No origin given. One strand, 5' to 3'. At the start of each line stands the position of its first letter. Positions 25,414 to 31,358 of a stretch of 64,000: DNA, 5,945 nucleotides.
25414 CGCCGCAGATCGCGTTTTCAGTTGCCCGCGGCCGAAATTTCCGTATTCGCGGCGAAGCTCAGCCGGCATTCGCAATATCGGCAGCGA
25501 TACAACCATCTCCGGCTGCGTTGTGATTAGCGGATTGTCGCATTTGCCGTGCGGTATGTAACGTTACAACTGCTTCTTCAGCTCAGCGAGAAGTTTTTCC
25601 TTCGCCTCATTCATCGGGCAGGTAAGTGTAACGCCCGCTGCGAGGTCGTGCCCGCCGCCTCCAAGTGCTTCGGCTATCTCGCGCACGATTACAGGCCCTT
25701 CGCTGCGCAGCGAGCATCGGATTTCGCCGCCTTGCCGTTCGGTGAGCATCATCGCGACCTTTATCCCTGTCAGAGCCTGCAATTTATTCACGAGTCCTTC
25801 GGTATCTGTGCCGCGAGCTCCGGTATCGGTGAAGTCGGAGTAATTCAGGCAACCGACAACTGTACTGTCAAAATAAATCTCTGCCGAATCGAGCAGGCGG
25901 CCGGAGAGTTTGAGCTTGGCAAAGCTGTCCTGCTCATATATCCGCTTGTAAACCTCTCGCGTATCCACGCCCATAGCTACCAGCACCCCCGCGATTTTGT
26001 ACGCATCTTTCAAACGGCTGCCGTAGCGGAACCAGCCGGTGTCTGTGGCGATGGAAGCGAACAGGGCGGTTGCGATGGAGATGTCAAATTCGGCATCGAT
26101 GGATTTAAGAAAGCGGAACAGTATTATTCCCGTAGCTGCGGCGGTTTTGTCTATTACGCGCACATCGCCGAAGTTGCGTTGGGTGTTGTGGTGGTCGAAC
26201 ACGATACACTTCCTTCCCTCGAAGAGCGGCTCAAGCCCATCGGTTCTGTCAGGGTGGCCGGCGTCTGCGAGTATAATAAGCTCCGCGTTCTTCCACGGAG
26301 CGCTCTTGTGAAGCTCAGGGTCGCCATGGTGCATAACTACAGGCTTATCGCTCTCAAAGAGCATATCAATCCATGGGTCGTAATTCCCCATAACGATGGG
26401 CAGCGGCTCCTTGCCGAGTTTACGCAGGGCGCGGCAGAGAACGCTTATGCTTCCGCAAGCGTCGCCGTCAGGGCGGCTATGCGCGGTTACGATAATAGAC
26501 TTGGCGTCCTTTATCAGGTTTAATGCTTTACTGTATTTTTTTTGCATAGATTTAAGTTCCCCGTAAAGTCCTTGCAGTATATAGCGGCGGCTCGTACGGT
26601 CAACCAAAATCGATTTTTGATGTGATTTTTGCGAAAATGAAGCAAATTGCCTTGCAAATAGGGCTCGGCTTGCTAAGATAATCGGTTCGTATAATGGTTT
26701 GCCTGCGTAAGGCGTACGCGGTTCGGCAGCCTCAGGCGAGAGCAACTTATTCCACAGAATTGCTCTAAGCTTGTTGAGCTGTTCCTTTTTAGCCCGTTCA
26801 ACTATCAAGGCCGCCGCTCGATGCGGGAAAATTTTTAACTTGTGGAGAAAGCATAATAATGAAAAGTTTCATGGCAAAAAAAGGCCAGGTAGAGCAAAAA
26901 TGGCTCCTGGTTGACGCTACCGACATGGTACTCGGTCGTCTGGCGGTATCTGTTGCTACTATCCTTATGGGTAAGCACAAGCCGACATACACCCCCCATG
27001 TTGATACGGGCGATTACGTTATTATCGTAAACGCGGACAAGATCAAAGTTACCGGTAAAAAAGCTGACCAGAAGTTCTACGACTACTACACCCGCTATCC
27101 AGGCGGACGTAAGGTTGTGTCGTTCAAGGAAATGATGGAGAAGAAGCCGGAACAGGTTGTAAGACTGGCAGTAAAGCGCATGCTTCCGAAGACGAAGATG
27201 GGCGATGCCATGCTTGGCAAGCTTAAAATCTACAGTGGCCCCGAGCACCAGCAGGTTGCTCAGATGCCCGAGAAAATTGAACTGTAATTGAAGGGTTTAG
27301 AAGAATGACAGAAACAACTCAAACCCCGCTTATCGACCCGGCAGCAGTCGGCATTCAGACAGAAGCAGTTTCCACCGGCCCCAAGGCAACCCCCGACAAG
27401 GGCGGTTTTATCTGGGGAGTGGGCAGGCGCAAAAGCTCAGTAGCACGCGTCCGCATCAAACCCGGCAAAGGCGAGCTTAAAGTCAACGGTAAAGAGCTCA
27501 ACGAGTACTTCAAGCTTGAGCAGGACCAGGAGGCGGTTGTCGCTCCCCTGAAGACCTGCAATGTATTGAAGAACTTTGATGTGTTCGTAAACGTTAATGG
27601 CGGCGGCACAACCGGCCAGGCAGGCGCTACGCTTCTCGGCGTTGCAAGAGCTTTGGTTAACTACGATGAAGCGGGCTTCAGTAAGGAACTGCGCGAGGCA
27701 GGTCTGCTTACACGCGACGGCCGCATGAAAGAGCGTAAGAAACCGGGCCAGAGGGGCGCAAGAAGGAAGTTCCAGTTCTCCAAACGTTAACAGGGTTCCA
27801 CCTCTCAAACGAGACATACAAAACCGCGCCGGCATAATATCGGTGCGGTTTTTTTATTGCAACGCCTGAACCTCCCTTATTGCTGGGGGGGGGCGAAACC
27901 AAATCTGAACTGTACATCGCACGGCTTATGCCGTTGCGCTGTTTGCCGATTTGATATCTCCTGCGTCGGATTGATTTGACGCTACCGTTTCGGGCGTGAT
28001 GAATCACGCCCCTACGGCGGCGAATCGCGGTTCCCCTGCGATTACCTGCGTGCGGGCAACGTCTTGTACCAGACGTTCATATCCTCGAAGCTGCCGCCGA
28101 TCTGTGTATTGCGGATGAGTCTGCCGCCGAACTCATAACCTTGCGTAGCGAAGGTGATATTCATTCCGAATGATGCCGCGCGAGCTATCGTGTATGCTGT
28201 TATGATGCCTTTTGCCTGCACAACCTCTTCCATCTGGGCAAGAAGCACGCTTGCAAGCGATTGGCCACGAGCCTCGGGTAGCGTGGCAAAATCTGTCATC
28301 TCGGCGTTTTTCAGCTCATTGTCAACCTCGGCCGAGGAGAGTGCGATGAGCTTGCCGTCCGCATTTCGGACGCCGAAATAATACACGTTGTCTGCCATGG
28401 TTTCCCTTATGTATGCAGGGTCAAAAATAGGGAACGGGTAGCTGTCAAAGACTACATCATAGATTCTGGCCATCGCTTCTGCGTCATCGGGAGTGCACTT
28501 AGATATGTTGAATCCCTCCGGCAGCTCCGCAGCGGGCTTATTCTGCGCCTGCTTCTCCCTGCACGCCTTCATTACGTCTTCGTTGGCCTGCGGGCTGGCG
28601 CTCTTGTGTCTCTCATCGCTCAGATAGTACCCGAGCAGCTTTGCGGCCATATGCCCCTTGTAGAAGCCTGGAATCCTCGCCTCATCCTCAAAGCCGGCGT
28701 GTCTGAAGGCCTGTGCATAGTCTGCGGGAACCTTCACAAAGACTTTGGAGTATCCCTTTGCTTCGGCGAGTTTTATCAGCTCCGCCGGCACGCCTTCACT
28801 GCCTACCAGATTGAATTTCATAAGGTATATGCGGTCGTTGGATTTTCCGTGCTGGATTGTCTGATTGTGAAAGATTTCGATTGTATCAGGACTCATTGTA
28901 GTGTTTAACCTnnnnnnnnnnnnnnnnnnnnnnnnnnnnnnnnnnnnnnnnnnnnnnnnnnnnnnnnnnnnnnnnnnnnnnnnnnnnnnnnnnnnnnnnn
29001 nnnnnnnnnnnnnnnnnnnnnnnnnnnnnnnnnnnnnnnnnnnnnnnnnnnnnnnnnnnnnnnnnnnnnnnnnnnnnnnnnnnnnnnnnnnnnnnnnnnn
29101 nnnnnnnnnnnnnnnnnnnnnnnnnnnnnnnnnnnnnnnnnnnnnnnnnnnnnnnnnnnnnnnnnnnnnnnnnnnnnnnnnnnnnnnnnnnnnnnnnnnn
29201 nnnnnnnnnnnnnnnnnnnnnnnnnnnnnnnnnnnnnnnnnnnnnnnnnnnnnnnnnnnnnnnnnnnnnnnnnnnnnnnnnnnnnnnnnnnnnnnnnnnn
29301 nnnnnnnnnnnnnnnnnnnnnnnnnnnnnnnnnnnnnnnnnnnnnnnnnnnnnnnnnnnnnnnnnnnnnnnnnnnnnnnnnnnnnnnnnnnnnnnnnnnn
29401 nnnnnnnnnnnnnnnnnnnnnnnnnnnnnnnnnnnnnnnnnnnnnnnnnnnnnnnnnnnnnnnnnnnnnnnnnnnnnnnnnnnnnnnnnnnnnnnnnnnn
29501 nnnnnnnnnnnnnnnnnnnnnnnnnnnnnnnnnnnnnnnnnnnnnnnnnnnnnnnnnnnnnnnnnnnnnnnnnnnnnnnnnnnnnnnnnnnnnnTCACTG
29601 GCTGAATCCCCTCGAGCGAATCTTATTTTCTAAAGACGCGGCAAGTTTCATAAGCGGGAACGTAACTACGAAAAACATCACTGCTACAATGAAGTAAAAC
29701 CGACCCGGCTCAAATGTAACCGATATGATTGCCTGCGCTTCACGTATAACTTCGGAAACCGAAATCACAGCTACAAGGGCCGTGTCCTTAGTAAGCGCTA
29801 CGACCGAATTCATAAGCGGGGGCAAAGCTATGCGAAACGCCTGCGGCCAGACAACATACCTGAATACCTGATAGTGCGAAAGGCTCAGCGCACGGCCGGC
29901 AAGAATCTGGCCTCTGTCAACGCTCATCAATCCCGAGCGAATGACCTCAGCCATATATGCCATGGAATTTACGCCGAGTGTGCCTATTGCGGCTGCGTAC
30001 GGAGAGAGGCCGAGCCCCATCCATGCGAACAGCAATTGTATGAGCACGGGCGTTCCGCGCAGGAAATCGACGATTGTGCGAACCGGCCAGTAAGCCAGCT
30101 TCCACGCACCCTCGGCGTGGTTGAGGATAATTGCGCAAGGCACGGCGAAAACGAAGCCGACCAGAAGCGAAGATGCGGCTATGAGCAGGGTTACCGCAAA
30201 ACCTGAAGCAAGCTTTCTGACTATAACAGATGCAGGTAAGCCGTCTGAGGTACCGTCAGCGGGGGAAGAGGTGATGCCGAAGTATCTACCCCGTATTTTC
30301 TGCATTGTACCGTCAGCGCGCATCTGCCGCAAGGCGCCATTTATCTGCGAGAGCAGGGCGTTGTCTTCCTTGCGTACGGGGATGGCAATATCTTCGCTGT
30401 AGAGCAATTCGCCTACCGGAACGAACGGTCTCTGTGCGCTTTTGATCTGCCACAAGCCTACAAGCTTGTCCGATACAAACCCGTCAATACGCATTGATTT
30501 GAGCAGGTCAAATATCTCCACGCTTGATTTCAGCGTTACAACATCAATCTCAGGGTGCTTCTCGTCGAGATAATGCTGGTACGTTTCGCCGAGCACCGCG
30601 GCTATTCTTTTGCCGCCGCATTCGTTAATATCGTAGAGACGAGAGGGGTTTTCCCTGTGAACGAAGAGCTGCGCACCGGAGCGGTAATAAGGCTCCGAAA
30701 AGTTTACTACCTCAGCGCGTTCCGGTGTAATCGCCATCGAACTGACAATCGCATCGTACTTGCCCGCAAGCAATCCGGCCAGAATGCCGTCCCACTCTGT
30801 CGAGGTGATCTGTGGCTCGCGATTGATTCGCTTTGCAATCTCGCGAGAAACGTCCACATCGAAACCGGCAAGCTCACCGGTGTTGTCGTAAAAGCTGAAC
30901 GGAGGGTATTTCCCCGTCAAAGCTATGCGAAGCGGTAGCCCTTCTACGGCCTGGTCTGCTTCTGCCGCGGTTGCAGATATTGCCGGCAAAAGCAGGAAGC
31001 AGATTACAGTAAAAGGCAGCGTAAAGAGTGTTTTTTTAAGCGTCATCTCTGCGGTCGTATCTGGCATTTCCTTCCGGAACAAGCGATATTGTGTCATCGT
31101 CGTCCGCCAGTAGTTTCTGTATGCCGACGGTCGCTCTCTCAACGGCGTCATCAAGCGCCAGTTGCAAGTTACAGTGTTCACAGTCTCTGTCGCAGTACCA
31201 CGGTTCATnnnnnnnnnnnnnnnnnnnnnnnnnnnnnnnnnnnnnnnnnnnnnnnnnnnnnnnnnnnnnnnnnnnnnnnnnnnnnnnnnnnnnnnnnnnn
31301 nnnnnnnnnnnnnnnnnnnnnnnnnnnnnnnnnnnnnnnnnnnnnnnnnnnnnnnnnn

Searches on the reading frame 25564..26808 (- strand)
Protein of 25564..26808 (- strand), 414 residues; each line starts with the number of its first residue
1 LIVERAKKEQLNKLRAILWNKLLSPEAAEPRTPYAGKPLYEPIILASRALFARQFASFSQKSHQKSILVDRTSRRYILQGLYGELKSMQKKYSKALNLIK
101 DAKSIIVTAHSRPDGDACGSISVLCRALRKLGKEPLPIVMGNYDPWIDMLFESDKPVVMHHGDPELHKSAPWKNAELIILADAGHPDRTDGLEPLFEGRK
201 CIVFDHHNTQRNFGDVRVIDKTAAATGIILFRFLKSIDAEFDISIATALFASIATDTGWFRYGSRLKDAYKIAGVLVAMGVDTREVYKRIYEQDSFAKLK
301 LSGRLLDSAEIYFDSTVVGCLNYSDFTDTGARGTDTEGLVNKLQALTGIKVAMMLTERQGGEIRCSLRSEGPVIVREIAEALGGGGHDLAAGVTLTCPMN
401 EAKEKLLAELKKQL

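Call 10: search_protein_families(library=pfam, proteins=[window:25564-26808:-])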
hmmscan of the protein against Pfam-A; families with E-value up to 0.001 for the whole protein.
window:25564-26808:- (414 aa): 2 families
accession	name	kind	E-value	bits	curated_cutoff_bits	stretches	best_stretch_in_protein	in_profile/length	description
PF01368.27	DHH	-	9.7e-14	52.2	28.1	1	105-251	2-123/125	DHH family, N-terminal domain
PF02272.25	DHHA1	-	1e-11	45.6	25.9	1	328-413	10-99/102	DHHA1 domain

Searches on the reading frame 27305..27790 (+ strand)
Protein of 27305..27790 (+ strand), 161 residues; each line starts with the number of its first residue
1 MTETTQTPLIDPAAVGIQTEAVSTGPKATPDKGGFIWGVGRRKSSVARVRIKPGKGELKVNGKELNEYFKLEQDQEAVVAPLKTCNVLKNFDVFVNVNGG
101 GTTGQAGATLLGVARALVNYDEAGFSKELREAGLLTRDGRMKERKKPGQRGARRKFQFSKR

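Call 11: search_protein_families(library=pfam, proteins=[window:27305-27790:+])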
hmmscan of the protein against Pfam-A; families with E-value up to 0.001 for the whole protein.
window:27305-27790:+ (161 aa): 1 family
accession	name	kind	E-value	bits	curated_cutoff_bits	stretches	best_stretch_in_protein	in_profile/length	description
PF00380.25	Ribosomal_S9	-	3.2e-47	160.4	22.5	1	40-161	1-121/121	Ribosomal protein S9/S16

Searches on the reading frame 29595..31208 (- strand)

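Call 11: search_protein_families(library=pfam, proteins=[window:29595-31208:-])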
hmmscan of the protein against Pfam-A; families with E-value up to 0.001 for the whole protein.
window:29595-31208:- (537 aa): 3 families
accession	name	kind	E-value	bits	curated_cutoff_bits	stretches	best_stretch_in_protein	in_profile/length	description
PF00497.25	SBP_bac_3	-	2.7e-41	140.9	26.4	1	93-311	1-131/132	Bacterial extracellular solute-binding proteins, family 3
PF00528.27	BPD_transp_1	-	1.8e-15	57.6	26.4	1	370-531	14-183/184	Binding-protein-dependent transport system inner membrane component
PF10613.14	Lig_chan-Glu_bd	-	8e-10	39.3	30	1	135-184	63-112/115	Ligated ion channel L-glutamate- and glycine-binding site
